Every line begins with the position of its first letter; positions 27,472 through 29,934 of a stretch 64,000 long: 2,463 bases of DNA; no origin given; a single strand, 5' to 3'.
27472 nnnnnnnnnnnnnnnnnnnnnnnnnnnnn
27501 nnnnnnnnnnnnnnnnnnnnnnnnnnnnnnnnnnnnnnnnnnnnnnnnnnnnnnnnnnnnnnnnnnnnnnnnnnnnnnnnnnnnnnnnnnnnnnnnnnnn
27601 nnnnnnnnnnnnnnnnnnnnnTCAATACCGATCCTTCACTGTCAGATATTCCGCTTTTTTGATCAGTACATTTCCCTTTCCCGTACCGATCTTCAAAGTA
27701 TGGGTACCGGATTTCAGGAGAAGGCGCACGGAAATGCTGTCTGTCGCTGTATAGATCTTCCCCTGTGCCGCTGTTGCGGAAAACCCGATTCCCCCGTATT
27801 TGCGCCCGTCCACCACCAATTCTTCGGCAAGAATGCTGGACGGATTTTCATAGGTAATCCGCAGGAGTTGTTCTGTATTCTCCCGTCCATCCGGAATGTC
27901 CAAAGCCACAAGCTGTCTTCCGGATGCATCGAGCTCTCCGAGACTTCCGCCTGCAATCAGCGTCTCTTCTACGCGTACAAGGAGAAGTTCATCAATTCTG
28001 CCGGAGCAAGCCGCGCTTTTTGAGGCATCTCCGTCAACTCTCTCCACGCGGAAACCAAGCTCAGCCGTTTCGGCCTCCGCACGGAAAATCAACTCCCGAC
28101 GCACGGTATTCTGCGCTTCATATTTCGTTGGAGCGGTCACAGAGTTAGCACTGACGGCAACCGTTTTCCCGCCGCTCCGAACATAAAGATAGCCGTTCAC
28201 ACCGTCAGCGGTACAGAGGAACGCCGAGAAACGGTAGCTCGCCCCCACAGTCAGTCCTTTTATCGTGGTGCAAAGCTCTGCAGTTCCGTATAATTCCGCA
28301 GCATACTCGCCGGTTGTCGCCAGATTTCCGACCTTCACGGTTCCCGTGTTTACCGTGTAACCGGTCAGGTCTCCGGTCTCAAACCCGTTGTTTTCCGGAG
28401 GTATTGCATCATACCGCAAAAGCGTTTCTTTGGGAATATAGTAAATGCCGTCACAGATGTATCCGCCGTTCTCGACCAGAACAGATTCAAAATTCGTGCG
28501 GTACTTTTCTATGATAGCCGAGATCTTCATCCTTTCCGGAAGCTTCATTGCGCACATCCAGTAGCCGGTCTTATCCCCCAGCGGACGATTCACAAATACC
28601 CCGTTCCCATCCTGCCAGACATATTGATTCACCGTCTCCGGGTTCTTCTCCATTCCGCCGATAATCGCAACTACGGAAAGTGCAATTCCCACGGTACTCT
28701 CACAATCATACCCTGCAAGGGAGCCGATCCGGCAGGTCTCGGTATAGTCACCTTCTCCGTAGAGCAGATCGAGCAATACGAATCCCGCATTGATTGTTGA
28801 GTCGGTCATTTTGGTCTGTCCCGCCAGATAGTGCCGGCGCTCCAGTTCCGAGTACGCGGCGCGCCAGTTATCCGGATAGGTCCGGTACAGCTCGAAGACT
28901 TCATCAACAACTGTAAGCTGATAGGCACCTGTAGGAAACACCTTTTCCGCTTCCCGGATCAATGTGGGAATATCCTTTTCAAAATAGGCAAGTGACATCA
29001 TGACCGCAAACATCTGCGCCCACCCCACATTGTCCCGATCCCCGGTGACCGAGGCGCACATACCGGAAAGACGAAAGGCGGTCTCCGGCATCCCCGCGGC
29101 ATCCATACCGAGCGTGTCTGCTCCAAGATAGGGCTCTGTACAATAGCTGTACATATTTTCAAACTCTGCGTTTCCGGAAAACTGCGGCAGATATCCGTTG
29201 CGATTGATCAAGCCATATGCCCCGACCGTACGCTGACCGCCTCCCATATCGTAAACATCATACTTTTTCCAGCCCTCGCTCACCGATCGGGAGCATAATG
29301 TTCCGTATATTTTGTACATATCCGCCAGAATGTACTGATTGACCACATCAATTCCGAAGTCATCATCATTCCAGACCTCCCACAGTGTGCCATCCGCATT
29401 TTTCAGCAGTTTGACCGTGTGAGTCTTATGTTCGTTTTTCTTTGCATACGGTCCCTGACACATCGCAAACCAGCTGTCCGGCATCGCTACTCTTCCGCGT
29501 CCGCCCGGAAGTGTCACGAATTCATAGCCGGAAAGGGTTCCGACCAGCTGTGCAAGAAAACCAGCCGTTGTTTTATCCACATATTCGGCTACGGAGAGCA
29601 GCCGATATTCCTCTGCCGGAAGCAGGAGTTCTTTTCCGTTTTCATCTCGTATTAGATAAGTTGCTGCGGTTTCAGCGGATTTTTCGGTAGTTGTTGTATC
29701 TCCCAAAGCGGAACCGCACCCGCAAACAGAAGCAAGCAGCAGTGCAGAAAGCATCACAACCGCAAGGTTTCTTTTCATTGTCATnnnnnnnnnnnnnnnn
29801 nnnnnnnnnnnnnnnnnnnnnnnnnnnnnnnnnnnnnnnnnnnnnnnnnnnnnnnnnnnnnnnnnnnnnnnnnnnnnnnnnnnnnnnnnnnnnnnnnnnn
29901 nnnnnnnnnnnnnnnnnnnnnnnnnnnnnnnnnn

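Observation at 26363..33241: Permease-less four-gene surface operon: glycosidase-like protein, orphan SBP lipoprotein, extracellular ARH-fold/CBM lipoprotein, anchored surface protein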

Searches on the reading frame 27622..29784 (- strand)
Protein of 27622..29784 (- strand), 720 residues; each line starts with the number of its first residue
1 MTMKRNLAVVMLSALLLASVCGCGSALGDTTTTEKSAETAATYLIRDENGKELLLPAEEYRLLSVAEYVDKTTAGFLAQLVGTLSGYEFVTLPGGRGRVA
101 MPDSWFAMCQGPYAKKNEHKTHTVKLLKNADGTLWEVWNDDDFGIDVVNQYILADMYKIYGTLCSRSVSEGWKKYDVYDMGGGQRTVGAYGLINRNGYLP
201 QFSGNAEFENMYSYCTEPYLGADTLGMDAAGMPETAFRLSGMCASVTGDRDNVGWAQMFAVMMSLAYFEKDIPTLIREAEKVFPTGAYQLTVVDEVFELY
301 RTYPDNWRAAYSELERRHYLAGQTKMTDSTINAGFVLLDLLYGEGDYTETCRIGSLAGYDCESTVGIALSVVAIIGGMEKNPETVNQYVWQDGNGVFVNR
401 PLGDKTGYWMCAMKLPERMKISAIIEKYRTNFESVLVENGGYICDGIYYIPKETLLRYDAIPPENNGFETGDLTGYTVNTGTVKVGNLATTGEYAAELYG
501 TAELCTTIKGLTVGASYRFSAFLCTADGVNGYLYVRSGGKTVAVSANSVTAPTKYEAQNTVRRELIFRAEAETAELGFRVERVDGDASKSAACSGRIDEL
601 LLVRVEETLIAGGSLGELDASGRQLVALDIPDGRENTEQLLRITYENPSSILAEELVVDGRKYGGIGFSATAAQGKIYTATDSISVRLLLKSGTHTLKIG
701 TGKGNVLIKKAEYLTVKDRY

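Call 3: search_protein_families(library=pfam, proteins=[window:27622-29784:-], max_evalue=0.1)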
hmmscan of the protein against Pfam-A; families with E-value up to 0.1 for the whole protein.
window:27622-29784:- (720 aa): 1 family
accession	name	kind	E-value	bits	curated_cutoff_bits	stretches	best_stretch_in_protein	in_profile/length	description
PF03747.19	ADP_ribosyl_GH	-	1.3e-09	38.6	26.2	1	178-383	89-286/287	ADP-ribosylglycohydrolase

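Call 4: search_protein_families(library=ncbifam, proteins=[window:27622-29784:-], max_evalue=0.1)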
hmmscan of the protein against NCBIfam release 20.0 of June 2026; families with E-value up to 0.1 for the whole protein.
window:27622-29784:- (720 aa): 1 family
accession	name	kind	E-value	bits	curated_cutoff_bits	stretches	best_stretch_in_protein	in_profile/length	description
NF033675.1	NTTRR-F1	subfamily_domain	0.00037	20.7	70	1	465-525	8-69/155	NTTRR-F1 domain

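Call 12: search_solved_structures(query=window:27622-29784:-, max_evalue=1)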
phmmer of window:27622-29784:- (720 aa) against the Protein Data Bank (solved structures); distinct sequences matched with E-value up to 1: 0.

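Call 22: find_homologous_proteins(query=window:27622-29784:-, max_evalue=0.001)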
Query window:27622-29784:- (720 aa): 136 proteins with E <= 0.001 among 8000 candidates; the best 120 are listed.
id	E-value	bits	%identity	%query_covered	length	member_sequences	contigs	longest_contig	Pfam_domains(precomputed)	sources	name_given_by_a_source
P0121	0.0e+0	1614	99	100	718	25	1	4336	PF03747.20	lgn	-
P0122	1.0e-213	730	50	98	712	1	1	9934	PF03747.20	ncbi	-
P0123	6.2e-212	724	50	99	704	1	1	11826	PF03747.20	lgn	-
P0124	2.8e-210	718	52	92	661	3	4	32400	PF03747.20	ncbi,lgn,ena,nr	ncbi:MAG: ADP-ribosylglycohydrolase family protein [Clostridia bacterium]|nr:ADP-ribosylglycohydrola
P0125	9.6e-207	707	49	96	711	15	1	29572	PF03747.20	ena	-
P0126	3.6e-204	698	49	94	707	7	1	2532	PF03747.20,PF21466.4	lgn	-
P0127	7.3e-204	697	48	97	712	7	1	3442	PF03747.20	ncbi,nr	ncbi:MAG: ADP-ribosylglycohydrolase family protein [Clostridia bacterium]|nr:ADP-ribosylglycohydrola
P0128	3.9e-203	695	51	92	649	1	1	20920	PF03747.20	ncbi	-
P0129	9.5e-203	694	47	100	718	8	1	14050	PF03747.20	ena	-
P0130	2.7e-201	689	48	95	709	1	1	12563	PF03747.20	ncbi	-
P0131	5.6e-200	684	51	92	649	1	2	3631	PF03747.20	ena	-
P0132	1.9e-199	683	50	92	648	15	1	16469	PF03747.20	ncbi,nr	ncbi:MAG: ADP-ribosylglycohydrolase family protein [Clostridia bacterium]|nr:ADP-ribosylglycohydrola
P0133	2.1e-198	679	50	92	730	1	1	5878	PF03747.20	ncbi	-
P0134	4.2e-198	678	50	92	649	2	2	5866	PF03747.20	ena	-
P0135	2.0e-197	676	50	92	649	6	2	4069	PF03747.20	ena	-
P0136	3.6e-195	668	46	100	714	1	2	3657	PF03747.20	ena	-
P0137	1.2e-194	667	47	100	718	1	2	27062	PF03747.20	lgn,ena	-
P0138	1.4e-194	667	45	100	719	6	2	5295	PF03747.20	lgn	-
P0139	1.4e-194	667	45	98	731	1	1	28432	PF03747.20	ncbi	-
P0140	1.6e-194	666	46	100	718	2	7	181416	PF03747.20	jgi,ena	-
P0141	3.6e-194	665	45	100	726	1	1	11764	PF03747.20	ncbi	-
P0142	1.7e-192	660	46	100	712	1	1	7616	PF03747.20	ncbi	-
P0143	4.3e-191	655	45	98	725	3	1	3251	PF03747.20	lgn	-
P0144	4.7e-191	655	46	96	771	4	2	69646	PF03747.20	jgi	-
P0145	5.6e-191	655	48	92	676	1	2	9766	PF03747.20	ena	-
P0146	6.9e-191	654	46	100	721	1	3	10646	PF03747.20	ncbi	-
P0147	1.7e-190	653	45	99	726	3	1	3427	PF03747.20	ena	-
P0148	2.2e-190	653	49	91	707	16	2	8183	PF03747.20,PF04862.19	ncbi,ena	-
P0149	1.6e-189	650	49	91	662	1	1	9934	PF03747.20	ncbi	-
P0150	3.3e-189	649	47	97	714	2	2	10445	PF03747.20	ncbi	-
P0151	6.0e-189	648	47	92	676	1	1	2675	PF03747.20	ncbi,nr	ncbi:MAG: ADP-ribosylglycohydrolase family protein, partial [Clostridia bacterium]|nr:ADP-ribosylgly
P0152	7.0e-188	644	48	90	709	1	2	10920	PF03747.20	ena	-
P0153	8.8e-187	641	46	94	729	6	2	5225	PF03747.20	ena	-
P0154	4.7e-186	638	46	99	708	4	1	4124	PF03747.20,PF21466.4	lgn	-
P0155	9.2e-186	637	47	94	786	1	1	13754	PF03747.20,PF07833.17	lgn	-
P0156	2.2e-185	636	45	100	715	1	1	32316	PF03747.20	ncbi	-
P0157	6.7e-185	635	45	99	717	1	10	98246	PF03747.20,PF02018.24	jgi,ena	-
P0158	1.6e-184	633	45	98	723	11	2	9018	PF03747.20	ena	-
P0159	1.1e-180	621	45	99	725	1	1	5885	PF03747.20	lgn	-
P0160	9.4e-179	614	46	93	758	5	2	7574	PF03747.20,PF00404.25,PF02018.24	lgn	-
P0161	1.5e-178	614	44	99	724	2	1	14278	PF03747.20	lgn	-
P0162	4.2e-178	612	46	97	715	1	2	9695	PF03747.20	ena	-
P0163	1.3e-177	610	45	92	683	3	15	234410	PF03747.20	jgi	-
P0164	1.7e-177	610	47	92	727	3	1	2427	PF03747.20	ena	-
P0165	3.7e-177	609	43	97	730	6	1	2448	PF03747.20,PF02018.24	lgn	-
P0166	7.5e-176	605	44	94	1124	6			PF03747.20,PF07833.17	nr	nr:ADP-ribosylglycohydrolase family protein [Clostridia bacterium]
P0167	1.6e-175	604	44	100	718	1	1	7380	PF03747.20,PF02018.24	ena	-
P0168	1.8e-174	600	43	99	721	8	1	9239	PF03747.20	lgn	-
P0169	4.5e-174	599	45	94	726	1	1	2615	PF03747.20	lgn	-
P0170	8.5e-174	598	45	91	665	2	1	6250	PF03747.20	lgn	-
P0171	1.0e-173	598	46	92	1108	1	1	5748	PF03747.20,PF00404.25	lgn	-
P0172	1.7e-173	597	46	89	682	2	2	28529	PF03747.20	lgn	-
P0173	2.1e-173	597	46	89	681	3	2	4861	PF03747.20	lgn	-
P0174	5.5e-173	595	44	92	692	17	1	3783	PF03747.20,PF02018.24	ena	-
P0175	9.5e-173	594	44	92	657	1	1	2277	PF03747.20,PF22704.3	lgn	-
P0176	1.3e-172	594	46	92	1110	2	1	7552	PF03747.20,PF00404.25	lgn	-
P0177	4.8e-172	592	45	91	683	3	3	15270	PF03747.20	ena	-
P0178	1.3e-171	591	43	100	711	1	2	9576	PF03747.20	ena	-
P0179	2.6e-171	590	46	92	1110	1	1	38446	PF03747.20,PF00404.25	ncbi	-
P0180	3.4e-171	589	46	88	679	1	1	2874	PF03747.20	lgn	-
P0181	1.3e-170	587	44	91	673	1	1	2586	PF03747.20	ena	-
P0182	4.1e-170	586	43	100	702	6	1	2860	PF03747.20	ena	-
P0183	1.8e-169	584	43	100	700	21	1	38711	PF03747.20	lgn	-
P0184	2.9e-168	580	45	91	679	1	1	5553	PF03747.20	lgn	-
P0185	7.2e-167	575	44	99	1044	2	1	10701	PF03747.20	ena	-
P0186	1.2e-166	574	45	92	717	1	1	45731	PF03747.20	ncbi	-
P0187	1.1e-165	571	43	91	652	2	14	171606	PF03747.20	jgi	-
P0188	2.7e-165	570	41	92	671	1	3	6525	PF03747.20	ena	-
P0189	2.2e-164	567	43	92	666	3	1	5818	PF03747.20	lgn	-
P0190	6.7e-164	565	44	88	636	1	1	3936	PF03747.20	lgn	-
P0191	2.9e-163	563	45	92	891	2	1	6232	PF03747.20,PF00395.26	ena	-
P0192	1.2e-161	558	45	88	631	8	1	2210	PF03747.20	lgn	-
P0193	6.2e-160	552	43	88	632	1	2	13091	PF03747.20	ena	-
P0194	6.4e-160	552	42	92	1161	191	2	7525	PF03747.20,PF00404.25,PF02018.24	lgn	-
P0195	8.4e-160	552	43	91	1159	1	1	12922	PF03747.20,PF02018.24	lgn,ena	-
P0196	1.7e-158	547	41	99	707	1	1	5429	PF03747.20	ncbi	-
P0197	8.2e-158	545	41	100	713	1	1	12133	PF03747.20,PF02018.24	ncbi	-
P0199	7.0e-155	535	41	100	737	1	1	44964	PF03747.20,PF02018.24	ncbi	-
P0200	1.5e-154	534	40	100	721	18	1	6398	PF03747.20,PF02018.24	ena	-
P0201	4.4e-154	533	43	92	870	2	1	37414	PF03747.20,PF00395.26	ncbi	-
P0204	4.2e-152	526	41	100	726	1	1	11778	PF03747.20,PF02018.24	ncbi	-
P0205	6.5e-152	526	41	92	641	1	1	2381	PF03747.20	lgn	-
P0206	1.1e-151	525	42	93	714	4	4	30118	PF03747.20,PF02018.24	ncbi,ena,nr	ncbi:MAG: carbohydrate binding domain-containing protein [Clostridia bacterium]|nr:carbohydrate bind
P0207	9.1e-151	522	42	92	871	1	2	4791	PF03747.20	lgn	-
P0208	1.1e-150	522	40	100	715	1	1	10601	PF03747.20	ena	-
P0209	2.0e-150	521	39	100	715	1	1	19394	PF03747.20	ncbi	-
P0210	5.0e-150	519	40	100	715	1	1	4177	PF03747.20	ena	-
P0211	6.8e-150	519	41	92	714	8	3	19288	PF03747.20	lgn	-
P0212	1.9e-149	517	39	100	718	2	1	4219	PF03747.20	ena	-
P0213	2.7e-149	517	41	93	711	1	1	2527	PF03747.20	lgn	-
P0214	3.0e-149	517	41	92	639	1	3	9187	PF03747.20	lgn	-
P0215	3.5e-149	517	41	100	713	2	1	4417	PF03747.20,PF02018.24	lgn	-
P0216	3.6e-149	516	41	93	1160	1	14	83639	PF03747.20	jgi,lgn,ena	-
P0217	4.9e-149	516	40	100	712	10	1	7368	PF03747.20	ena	-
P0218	1.2e-148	515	43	92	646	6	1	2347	PF03747.20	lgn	-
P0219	4.1e-148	513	40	100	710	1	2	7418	PF03747.20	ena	-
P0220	3.1e-146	507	41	92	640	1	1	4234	PF03747.20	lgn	-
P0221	6.0e-146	506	40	100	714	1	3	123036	PF03747.20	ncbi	-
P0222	8.1e-146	505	40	93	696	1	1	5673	PF03747.20,PF02018.24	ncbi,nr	ncbi:MAG: ADP-ribosylglycohydrolase family protein, partial [Clostridia bacterium]|nr:ADP-ribosylgly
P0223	9.1e-145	502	40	94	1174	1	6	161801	PF03747.20,PF00404.25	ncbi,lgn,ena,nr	ncbi:MAG: dockerin type I repeat-containing protein [Clostridia bacterium]|nr:dockerin type I repeat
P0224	5.1e-144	499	47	75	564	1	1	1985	PF03747.20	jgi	jgi:hypothetical protein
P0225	1.0e-143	498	39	98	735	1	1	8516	PF03747.20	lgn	-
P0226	1.5e-143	498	40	100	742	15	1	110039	PF03747.20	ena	-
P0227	1.7e-143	498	41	93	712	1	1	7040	PF03747.20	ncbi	-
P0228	6.4e-142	493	40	92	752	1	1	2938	PF03747.20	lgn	-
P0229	6.1e-141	489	38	98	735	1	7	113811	PF03747.20,PF02018.24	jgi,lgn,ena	-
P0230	1.0e-140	489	40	92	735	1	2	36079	PF03747.20,PF02018.24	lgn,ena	-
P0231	4.3e-140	486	64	44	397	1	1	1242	PF03747.20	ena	-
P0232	3.8e-139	483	39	96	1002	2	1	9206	PF03747.20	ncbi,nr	ncbi:MAG: hypothetical protein IJN48_03860, partial [Clostridia bacterium]|nr:hypothetical protein [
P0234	2.9e-136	474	40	92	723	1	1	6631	PF03747.20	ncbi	-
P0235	5.1e-136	473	39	93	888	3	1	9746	PF03747.20,PF00395.26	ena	-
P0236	4.8e-134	466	37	100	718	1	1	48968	PF03747.20,PF02018.24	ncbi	-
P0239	1.8e-132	461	40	84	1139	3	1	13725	PF03747.20,PF00404.25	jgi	-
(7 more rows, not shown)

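Call 25: find_encoding_contigs(protein=P0140, flank=10000, max_places=1)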
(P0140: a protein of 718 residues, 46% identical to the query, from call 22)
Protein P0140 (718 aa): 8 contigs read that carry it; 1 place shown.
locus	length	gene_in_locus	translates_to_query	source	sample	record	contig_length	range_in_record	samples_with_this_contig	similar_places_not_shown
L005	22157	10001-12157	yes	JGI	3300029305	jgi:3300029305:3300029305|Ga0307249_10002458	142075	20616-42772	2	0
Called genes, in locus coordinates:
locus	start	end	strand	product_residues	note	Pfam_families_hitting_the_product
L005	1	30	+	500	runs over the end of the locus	PF01225:Mur_ligase (weak), PF08245:Mur_ligase_M, PF02875:Mur_ligase_C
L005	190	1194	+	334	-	PF01408:GFO_IDH_MocA, PF22725:GFO_IDH_MocA_C3, PF02894:GFO_IDH_MocA_C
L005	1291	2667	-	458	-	PF01946:Thi4 (faint), PF07992:Pyr_redox_2 (faint), PF21688:FAD-depend_C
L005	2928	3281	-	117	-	PF05635:23S_rRNA_IVP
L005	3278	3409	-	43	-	-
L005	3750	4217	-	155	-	PF02502:LacAB_rpiB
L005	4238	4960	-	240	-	PF00814:TsaD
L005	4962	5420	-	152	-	PF02367:TsaE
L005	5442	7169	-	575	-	PF01268:FTHFS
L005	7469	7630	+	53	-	PF00471:Ribosomal_L33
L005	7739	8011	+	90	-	-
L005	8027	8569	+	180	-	PF02357:NusG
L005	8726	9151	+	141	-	PF03946:Ribosomal_L11_N, PF00298:Ribosomal_L11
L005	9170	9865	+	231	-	PF00687:Ribosomal_L1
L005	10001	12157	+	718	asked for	PF03747:ADP_ribosyl_GH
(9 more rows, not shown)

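Call 26: find_encoding_contigs(protein=P0163, flank=10000, max_places=1)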
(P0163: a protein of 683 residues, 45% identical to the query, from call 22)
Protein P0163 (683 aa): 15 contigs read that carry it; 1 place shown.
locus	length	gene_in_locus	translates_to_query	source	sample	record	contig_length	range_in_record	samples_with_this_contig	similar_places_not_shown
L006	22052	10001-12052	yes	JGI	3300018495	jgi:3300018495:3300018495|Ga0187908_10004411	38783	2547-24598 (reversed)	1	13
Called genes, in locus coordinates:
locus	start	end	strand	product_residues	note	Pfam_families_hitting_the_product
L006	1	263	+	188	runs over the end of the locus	PF01520:Amidase_3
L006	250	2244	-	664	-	PF22745:Nlig-Ia, PF01653:DNA_ligase_aden, PF03120:OB_DNA_ligase, PF03119:DNA_ligase_ZBD (weak), PF12826:HHH_2, PF00533:BRCT, PF12738:PTCB-BRCT, PF16589:BRCT_2, +1 more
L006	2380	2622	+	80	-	-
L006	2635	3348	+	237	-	PF02660:G3P_acyltransf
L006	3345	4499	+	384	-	PF13679:Methyltransf_32, PF13847:Methyltransf_31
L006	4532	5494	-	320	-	PF00294:PfkB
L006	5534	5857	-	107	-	PF03819:MazG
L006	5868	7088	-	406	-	PF09587:PGA_cap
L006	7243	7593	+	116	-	PF01740:STAS, PF13466:STAS_2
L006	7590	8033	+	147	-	PF13581:HATPase_c_2, PF02518:HATPase_c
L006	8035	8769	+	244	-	PF04542:Sigma70_r2, PF04539:Sigma70_r3 (weak), PF04545:Sigma70_r4, PF08281:Sigma70_r4_2 (weak)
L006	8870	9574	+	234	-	PF03591:AzlC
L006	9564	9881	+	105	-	PF05437:AzlD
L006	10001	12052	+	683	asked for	PF03747:ADP_ribosyl_GH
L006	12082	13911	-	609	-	PF00009:GTP_EFTU, PF01926:MMR_HSR1 (weak), PF22042:EF-G_D2 (weak), PF03144:GTP_EFTU_D2, PF00679:EFG_C, PF21018:BipA_C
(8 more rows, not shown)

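Call 27: find_encoding_contigs(protein=P0124, flank=10000, max_places=1)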
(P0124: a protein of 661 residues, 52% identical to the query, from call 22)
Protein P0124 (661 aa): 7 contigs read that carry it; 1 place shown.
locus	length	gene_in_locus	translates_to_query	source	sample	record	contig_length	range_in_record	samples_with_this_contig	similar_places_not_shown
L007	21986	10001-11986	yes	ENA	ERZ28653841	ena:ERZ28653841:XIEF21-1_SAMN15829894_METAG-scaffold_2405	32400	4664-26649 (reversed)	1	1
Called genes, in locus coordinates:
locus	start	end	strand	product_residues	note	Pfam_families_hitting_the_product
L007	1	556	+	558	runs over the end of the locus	PF01268:FTHFS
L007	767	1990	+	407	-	PF13173:AAA_14, PF13635:DUF4143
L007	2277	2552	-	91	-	PF13560:HTH_31, PF12844:HTH_19, PF01381:HTH_3, PF13443:HTH_26 (weak)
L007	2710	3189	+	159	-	-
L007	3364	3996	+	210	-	-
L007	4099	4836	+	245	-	PF02535:Zip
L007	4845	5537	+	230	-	PF17746:SfsA_N, PF03749:SfsA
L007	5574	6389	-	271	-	PF00165:HTH_AraC (weak), PF12833:HTH_18, PF00165:HTH_AraC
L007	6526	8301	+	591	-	PF18952:DUF5696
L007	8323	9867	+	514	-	-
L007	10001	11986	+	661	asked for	PF03747:ADP_ribosyl_GH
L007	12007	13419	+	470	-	PF04616:Glyco_hydro_43, PF16396:DUF5005 (faint)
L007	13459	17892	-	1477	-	-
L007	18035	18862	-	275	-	PF05899:Cupin_3 (weak), PF00165:HTH_AraC (weak), PF12833:HTH_18, PF00165:HTH_AraC (weak)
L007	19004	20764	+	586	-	PF18952:DUF5696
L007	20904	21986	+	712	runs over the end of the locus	PF03747:ADP_ribosyl_GH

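Call 40: search_solved_structures(query=A3, max_evalue=10, show_alignments=2)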
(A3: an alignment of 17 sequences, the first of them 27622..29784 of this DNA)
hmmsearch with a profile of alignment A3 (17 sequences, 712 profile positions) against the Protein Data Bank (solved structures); distinct sequences matched with E-value up to 10: 10.
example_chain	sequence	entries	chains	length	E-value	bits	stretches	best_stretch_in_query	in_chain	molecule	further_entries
8xmz_A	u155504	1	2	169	1.9e-06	29.6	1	454-567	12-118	T9SS C-terminal target domain-containing protein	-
4q8k_A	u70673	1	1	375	0.0092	17.4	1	456-524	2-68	Alginase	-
4xuo_A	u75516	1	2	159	0.041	15.3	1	460-519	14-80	Endo-1,4-beta-xylanase C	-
2xom_A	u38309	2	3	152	0.047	15.1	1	456-594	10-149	ARABINOGALACTAN ENDO-1,4-BETA-GALACTOSIDASE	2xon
6u4l_A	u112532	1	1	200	0.9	10.8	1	267-338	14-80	Cysteine dioxygenase type 1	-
6u4s_A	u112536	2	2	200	0.9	10.8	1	267-338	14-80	Cysteine dioxygenase type 1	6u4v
6mfa_A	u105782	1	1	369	1.3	10.3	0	483-534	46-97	Fibronectin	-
5fdb_A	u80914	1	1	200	1.7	9.9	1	267-338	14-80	Cysteine dioxygenase type 1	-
6u1m_A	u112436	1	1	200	1.8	9.8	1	267-338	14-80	Cysteine dioxygenase type 1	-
7u01_A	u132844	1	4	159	2.4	9.4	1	474-524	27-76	Receptor-type tyrosine-protein phosphatase eta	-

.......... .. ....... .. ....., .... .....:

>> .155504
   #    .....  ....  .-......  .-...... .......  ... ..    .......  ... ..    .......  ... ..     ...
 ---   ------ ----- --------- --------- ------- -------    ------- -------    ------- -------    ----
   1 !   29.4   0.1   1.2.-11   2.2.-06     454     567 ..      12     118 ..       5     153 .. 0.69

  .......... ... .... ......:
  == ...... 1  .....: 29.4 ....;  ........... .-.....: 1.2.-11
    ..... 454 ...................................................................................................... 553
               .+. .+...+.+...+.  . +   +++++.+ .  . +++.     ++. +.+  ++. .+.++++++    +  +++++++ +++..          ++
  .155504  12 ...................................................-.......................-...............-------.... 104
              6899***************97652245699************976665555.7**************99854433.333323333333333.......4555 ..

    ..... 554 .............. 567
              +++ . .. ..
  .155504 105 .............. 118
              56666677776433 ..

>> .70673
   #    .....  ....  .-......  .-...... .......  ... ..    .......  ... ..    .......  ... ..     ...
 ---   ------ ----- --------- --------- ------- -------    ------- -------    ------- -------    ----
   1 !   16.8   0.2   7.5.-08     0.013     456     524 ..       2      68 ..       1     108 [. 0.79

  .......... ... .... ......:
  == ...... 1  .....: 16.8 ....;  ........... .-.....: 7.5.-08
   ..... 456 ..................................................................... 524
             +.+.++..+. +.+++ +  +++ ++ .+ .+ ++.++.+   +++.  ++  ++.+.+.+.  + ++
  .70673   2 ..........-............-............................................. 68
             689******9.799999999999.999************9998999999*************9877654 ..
